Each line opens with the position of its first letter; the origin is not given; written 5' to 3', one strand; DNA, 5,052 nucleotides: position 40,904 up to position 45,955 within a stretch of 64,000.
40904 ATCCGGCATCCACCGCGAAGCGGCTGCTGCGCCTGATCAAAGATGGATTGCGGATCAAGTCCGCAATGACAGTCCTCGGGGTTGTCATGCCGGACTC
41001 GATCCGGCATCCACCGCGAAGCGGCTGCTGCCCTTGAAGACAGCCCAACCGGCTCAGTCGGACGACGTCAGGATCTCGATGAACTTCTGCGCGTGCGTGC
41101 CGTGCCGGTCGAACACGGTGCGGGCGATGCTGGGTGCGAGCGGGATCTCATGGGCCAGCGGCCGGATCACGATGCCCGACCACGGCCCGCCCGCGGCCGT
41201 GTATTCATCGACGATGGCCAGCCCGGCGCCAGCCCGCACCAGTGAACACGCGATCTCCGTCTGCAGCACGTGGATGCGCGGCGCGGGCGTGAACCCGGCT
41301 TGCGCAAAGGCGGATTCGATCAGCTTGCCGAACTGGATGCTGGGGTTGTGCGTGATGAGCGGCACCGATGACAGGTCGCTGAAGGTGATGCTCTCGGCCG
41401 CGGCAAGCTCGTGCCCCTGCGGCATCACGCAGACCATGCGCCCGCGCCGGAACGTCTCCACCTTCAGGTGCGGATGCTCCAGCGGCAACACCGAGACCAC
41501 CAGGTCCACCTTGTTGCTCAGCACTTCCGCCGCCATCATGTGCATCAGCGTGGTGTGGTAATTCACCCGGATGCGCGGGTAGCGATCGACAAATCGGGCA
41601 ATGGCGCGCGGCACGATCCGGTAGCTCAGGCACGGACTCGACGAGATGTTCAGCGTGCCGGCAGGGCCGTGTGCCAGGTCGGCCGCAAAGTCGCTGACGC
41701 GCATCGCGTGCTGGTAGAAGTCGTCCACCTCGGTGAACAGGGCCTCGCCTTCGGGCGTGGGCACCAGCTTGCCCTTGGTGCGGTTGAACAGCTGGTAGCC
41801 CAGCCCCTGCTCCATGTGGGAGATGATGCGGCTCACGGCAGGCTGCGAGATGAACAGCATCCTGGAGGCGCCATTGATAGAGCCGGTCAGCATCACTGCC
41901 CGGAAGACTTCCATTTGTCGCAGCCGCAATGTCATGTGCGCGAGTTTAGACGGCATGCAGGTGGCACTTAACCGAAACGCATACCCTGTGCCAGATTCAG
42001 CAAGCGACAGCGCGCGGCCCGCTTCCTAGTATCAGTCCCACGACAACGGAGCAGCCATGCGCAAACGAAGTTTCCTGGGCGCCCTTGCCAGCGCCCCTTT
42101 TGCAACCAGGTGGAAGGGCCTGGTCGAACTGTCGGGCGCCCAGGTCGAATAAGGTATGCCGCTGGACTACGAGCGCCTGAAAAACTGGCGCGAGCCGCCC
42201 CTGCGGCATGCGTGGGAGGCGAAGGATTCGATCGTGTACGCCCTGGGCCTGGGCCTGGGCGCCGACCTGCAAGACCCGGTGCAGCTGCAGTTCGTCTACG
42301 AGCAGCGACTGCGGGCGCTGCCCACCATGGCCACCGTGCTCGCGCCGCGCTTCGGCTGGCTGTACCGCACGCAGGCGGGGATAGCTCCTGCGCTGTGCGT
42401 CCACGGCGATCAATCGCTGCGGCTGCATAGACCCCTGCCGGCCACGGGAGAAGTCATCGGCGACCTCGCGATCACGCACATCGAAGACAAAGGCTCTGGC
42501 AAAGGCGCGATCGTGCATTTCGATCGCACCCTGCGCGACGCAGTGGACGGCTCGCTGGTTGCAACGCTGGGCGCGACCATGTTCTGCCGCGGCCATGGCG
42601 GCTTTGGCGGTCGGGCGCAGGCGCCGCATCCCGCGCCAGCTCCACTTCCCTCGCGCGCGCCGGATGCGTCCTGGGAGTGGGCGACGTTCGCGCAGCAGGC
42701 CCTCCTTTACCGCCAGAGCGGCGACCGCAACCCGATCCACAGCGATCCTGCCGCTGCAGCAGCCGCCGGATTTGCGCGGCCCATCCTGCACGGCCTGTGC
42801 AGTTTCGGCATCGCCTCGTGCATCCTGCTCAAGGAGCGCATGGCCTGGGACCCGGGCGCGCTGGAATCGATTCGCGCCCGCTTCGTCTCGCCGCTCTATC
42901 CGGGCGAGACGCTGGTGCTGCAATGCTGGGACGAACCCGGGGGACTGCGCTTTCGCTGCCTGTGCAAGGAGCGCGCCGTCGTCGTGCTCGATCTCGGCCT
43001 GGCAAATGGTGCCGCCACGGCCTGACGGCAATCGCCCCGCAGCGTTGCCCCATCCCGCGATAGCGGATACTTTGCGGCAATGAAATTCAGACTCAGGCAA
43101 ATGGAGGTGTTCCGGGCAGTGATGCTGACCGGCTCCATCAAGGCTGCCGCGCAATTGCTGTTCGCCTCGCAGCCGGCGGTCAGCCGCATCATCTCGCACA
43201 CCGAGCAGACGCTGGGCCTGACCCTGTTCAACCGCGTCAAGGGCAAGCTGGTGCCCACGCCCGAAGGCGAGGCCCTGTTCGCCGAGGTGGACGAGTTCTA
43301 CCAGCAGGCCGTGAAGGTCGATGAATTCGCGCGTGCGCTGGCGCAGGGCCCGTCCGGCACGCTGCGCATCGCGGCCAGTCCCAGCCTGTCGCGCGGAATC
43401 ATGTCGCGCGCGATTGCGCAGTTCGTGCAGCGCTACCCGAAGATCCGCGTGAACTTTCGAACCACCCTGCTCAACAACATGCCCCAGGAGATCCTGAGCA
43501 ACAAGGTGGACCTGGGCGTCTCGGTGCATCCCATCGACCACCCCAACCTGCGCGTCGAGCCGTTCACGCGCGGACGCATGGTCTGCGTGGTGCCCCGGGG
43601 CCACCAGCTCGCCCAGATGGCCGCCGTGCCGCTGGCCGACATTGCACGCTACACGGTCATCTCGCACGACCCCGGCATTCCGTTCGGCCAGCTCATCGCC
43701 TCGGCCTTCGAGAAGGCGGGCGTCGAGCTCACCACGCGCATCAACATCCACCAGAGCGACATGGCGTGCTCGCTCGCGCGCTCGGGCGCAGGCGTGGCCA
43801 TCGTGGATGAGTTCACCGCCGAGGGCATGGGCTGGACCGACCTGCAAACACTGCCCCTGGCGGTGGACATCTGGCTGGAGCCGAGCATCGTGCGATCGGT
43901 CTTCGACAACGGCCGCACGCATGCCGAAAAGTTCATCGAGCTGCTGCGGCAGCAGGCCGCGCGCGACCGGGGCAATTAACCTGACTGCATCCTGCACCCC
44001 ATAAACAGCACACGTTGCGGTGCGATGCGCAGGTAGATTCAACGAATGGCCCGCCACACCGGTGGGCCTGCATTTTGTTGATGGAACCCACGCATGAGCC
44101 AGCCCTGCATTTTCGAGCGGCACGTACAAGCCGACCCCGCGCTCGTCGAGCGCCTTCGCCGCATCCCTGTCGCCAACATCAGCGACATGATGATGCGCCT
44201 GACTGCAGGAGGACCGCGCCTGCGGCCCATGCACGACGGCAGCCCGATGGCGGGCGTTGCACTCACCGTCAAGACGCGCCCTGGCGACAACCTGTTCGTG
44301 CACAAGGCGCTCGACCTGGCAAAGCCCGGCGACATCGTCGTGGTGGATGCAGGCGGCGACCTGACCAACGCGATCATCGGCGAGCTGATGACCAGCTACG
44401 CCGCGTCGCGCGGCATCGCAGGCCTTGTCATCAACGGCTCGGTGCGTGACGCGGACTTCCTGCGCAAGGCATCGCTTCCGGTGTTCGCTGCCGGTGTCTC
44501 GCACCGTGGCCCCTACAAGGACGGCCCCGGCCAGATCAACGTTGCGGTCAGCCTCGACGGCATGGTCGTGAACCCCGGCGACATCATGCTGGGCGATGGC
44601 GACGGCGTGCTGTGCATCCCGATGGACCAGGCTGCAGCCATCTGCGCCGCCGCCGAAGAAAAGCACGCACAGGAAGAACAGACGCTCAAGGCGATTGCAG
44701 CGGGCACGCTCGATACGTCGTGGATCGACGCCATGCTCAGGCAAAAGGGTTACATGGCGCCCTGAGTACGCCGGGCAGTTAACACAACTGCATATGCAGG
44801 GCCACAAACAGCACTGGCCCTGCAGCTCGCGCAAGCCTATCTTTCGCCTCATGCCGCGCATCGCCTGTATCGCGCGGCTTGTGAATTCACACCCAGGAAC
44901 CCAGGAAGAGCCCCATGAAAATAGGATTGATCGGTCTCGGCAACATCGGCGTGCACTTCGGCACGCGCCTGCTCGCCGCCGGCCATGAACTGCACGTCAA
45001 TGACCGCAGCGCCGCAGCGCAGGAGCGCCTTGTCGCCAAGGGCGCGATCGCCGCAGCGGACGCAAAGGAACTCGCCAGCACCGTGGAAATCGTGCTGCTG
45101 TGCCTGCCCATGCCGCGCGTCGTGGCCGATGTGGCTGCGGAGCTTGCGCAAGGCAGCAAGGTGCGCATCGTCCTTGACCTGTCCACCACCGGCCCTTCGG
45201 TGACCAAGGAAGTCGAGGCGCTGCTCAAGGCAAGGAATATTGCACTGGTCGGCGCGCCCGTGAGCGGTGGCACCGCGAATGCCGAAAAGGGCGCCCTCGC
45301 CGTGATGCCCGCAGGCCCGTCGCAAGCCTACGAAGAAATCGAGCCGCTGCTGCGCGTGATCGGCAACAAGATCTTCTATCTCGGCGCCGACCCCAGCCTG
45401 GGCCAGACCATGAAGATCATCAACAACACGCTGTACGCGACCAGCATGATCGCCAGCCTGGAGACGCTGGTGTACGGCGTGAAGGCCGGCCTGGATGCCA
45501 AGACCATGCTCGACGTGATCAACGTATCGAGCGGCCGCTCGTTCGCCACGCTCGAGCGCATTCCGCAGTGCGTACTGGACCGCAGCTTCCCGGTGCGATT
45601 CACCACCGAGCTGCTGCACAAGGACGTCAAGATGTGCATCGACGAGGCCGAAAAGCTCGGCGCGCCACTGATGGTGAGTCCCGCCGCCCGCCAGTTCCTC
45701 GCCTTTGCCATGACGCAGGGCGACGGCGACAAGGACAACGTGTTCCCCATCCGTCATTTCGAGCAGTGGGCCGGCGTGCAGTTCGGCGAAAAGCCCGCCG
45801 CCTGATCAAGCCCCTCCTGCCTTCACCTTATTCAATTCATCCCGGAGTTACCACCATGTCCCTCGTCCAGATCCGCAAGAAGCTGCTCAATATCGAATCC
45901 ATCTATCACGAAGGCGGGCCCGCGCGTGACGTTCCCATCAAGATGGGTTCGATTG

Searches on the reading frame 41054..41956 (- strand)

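Call 64: search_protein_families(library=pfam, proteins=[window:41054-41956:-], max_evalue=0.00001)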
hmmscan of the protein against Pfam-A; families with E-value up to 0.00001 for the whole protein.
window:41054-41956:- (300 aa): 2 families
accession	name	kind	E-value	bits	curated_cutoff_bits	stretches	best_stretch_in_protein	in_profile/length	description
PF03466.25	LysR_substrate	-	1.7e-39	135.8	28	1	96-297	2-205/209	LysR substrate binding domain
PF00126.33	HTH_1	-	1.4e-19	70.2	26.6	1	12-71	1-60/60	Bacterial regulatory helix-turn-helix protein, lysR family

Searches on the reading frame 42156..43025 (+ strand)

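Call 64: search_protein_families(library=pfam, proteins=[window:42156-43025:+], max_evalue=0.00001)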
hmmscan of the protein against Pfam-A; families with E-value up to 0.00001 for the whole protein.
window:42156-43025:+ (289 aa): 3 families
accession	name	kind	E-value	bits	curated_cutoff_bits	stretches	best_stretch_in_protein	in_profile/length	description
PF01575.25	MaoC_dehydratas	-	1.3e-20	73.7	27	1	166-260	7-102/123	MaoC like domain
PF22622.2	MFE-2_hydrat-2_N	-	4.3e-15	56.1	27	1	20-146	3-130/130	MFE-2 hydratase 2 N-terminal domain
PF13452.11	FAS1_DH_region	-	1.7e-06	28.7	22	0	52-136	47-130/132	FAS1-like, dehydratase domain region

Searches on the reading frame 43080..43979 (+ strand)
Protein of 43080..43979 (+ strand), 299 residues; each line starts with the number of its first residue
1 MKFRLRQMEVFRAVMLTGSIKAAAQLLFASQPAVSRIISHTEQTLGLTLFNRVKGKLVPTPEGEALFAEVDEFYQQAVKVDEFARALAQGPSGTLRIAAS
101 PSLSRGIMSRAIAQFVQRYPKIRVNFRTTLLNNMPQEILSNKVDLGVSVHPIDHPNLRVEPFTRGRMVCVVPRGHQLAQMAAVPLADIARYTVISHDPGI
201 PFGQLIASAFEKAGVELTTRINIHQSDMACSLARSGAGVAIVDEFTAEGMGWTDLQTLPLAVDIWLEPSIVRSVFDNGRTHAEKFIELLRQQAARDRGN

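Call 64: search_protein_families(library=pfam, proteins=[window:43080-43979:+], max_evalue=0.00001)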
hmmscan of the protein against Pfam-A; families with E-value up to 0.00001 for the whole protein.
window:43080-43979:+ (299 aa): 2 families
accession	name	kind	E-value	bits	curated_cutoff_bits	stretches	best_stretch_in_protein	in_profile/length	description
PF03466.25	LysR_substrate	-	1.1e-41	143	28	1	89-293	2-208/209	LysR substrate binding domain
PF00126.33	HTH_1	-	1.2e-18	67.3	26.6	1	5-64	1-60/60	Bacterial regulatory helix-turn-helix protein, lysR family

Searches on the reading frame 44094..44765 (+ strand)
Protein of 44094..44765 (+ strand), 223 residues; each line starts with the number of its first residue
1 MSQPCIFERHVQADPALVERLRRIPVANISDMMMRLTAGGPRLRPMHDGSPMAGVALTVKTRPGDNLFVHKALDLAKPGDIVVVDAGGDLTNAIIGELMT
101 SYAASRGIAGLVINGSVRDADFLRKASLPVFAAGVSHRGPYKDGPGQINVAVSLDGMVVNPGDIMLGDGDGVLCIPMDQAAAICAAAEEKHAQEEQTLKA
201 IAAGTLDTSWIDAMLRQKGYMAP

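Call 64: search_protein_families(library=pfam, proteins=[window:44094-44765:+], max_evalue=0.00001)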
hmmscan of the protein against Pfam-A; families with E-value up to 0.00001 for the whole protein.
window:44094-44765:+ (223 aa): 1 family
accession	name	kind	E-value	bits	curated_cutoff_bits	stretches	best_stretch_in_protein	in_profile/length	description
PF03737.21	RraA-like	-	3.5e-45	154.4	24.5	1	27-173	2-151/152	Aldolase/RraA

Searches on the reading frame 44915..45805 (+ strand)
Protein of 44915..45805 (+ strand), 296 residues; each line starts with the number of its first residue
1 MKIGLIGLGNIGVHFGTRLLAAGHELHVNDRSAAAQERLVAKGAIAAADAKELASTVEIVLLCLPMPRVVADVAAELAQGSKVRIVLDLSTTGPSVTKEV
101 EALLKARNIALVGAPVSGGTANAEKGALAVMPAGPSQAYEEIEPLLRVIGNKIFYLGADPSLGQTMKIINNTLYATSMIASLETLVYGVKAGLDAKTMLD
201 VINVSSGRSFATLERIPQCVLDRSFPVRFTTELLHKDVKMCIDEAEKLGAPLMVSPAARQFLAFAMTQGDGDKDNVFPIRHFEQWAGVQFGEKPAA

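Call 64: search_protein_families(library=pfam, proteins=[window:44915-45805:+], max_evalue=0.00001)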
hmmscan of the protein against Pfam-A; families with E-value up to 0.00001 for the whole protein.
window:44915-45805:+ (296 aa): 5 families
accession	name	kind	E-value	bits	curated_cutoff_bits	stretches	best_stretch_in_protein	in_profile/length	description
PF03446.21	NAD_binding_2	-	2.8e-38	131.9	21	1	2-157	1-161/161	NAD binding domain of 6-phosphogluconate dehydrogenase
PF14833.11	NAD_binding_11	-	2.2e-34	118.7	30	1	163-280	3-120/122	NAD-binding of NADP-dependent 3-hydroxyisobutyrate dehydrogenase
PF03807.23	F420_oxidored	-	6.4e-10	39.9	21.6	1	2-90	1-92/94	NADP oxidoreductase coenzyme F420-dependent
PF02153.23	PDH_N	-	6.4e-08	32.7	26.5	1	24-125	12-113/154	Prephenate dehydrogenase, nucleotide-binding domain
PF02826.25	2-Hacid_dh_C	-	4.7e-06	26.5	25.1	1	2-66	38-101/178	D-isomer specific 2-hydroxyacid dehydrogenase, NAD binding domain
